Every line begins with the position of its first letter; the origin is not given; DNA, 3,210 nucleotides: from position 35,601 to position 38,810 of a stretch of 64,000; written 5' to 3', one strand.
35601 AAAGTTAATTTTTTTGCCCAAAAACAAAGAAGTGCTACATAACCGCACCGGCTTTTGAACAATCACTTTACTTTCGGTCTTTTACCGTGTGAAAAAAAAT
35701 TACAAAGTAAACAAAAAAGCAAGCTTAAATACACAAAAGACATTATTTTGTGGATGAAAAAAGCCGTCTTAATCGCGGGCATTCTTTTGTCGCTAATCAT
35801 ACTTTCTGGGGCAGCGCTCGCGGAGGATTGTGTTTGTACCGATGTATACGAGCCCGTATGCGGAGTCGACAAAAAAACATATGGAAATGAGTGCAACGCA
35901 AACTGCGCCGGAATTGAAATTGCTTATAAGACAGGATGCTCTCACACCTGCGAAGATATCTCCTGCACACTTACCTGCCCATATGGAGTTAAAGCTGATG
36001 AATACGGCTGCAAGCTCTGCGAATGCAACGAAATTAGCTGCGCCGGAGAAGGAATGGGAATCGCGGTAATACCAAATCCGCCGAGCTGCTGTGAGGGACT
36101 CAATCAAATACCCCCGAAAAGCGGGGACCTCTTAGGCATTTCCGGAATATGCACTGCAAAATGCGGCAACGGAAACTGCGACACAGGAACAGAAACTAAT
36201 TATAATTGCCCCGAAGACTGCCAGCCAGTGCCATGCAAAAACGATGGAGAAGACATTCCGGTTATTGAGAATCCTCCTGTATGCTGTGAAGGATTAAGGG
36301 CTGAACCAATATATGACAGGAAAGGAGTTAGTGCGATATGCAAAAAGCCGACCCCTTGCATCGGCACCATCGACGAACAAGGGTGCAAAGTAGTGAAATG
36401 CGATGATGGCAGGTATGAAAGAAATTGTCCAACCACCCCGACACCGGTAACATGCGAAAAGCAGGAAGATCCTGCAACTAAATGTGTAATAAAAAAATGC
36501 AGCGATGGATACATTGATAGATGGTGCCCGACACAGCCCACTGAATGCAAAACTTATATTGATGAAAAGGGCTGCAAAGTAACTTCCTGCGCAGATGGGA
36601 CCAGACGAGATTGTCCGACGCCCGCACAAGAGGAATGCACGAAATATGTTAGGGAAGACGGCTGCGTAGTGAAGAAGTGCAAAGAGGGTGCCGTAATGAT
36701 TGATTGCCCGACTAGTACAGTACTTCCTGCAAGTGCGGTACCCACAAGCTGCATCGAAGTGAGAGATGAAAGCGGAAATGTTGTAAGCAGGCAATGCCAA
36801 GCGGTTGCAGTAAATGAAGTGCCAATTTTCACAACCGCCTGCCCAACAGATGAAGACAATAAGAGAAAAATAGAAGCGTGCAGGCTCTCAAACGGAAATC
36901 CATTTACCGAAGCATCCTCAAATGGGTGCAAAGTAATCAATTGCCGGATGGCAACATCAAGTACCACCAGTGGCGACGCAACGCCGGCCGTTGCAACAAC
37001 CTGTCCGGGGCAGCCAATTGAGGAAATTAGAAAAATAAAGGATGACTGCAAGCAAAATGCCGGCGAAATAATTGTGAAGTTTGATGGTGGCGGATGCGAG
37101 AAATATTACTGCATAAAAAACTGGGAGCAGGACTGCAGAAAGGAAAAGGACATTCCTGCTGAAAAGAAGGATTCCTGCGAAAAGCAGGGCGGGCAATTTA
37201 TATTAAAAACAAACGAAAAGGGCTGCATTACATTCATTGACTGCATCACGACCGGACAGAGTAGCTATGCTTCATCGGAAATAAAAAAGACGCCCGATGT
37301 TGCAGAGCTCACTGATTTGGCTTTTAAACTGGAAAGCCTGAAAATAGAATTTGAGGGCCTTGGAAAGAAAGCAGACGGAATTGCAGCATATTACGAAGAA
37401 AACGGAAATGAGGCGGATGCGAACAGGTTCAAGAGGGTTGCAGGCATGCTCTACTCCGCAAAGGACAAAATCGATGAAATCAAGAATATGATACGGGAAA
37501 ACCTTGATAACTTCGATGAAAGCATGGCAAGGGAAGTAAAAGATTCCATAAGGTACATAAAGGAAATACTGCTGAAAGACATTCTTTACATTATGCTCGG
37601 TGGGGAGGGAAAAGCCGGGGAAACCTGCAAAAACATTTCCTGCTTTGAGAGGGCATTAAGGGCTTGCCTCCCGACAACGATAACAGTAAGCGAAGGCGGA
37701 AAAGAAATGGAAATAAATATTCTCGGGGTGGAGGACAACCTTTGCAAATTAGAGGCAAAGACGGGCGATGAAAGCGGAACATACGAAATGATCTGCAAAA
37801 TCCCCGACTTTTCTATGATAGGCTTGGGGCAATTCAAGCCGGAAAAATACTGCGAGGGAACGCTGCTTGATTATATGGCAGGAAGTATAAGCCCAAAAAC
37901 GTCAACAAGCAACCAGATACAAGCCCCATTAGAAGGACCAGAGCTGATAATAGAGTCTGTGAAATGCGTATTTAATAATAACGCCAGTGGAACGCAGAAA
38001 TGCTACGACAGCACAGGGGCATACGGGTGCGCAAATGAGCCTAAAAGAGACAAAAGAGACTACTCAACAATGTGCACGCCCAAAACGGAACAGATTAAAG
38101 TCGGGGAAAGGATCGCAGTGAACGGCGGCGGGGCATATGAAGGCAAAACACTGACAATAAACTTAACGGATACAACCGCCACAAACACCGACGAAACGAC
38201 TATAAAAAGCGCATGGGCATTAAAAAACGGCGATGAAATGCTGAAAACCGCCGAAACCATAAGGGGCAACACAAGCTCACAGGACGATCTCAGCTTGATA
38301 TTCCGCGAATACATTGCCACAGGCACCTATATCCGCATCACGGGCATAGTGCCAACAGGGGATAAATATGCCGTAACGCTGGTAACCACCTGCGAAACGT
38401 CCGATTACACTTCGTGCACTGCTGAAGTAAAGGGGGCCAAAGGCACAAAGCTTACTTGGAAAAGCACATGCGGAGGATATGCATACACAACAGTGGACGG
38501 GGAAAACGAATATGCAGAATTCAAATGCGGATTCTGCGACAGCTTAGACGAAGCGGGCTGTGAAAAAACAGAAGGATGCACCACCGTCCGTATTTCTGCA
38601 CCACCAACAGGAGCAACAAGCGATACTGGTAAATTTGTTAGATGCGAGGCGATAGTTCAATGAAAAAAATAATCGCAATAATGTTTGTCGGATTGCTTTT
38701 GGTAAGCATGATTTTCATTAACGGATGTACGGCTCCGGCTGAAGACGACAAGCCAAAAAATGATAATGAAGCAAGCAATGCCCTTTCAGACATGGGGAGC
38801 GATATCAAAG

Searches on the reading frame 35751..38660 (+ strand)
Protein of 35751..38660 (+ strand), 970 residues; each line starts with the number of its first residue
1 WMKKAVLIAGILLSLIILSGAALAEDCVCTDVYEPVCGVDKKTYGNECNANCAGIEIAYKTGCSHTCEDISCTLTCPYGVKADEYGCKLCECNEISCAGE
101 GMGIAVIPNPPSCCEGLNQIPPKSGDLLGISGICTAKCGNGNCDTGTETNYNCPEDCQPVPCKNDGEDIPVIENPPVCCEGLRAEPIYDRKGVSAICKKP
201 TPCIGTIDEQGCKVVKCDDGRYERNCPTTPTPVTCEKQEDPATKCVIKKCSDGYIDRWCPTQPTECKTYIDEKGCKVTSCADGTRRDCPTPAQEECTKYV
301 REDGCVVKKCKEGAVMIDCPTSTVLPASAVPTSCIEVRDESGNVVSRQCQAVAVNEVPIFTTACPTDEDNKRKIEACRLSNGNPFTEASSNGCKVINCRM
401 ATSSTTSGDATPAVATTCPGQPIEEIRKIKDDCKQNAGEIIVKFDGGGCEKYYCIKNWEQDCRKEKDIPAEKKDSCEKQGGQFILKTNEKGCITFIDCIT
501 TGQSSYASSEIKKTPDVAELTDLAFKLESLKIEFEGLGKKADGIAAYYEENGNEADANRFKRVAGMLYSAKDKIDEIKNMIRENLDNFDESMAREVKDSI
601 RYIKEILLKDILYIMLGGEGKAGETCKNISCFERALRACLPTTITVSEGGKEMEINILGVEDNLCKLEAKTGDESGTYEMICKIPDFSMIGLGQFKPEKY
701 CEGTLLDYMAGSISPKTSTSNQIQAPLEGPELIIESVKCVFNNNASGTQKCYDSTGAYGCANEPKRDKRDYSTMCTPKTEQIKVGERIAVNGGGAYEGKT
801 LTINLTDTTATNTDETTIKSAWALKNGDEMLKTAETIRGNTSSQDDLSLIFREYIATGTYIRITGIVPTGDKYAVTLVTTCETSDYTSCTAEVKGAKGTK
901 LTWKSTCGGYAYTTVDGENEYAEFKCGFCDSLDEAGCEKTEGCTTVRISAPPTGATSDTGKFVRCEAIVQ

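Call 21: search_protein_families(library=pfam, proteins=[window:35751-38660:+], max_evalue=0.01)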
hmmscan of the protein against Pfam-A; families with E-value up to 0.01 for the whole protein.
window:35751-38660:+ (970 aa): 1 family
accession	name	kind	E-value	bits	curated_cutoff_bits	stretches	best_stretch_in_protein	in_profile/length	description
PF02822.19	Antistasin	-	2.6e-05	25.1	21.2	1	67-92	1-26/26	Antistasin family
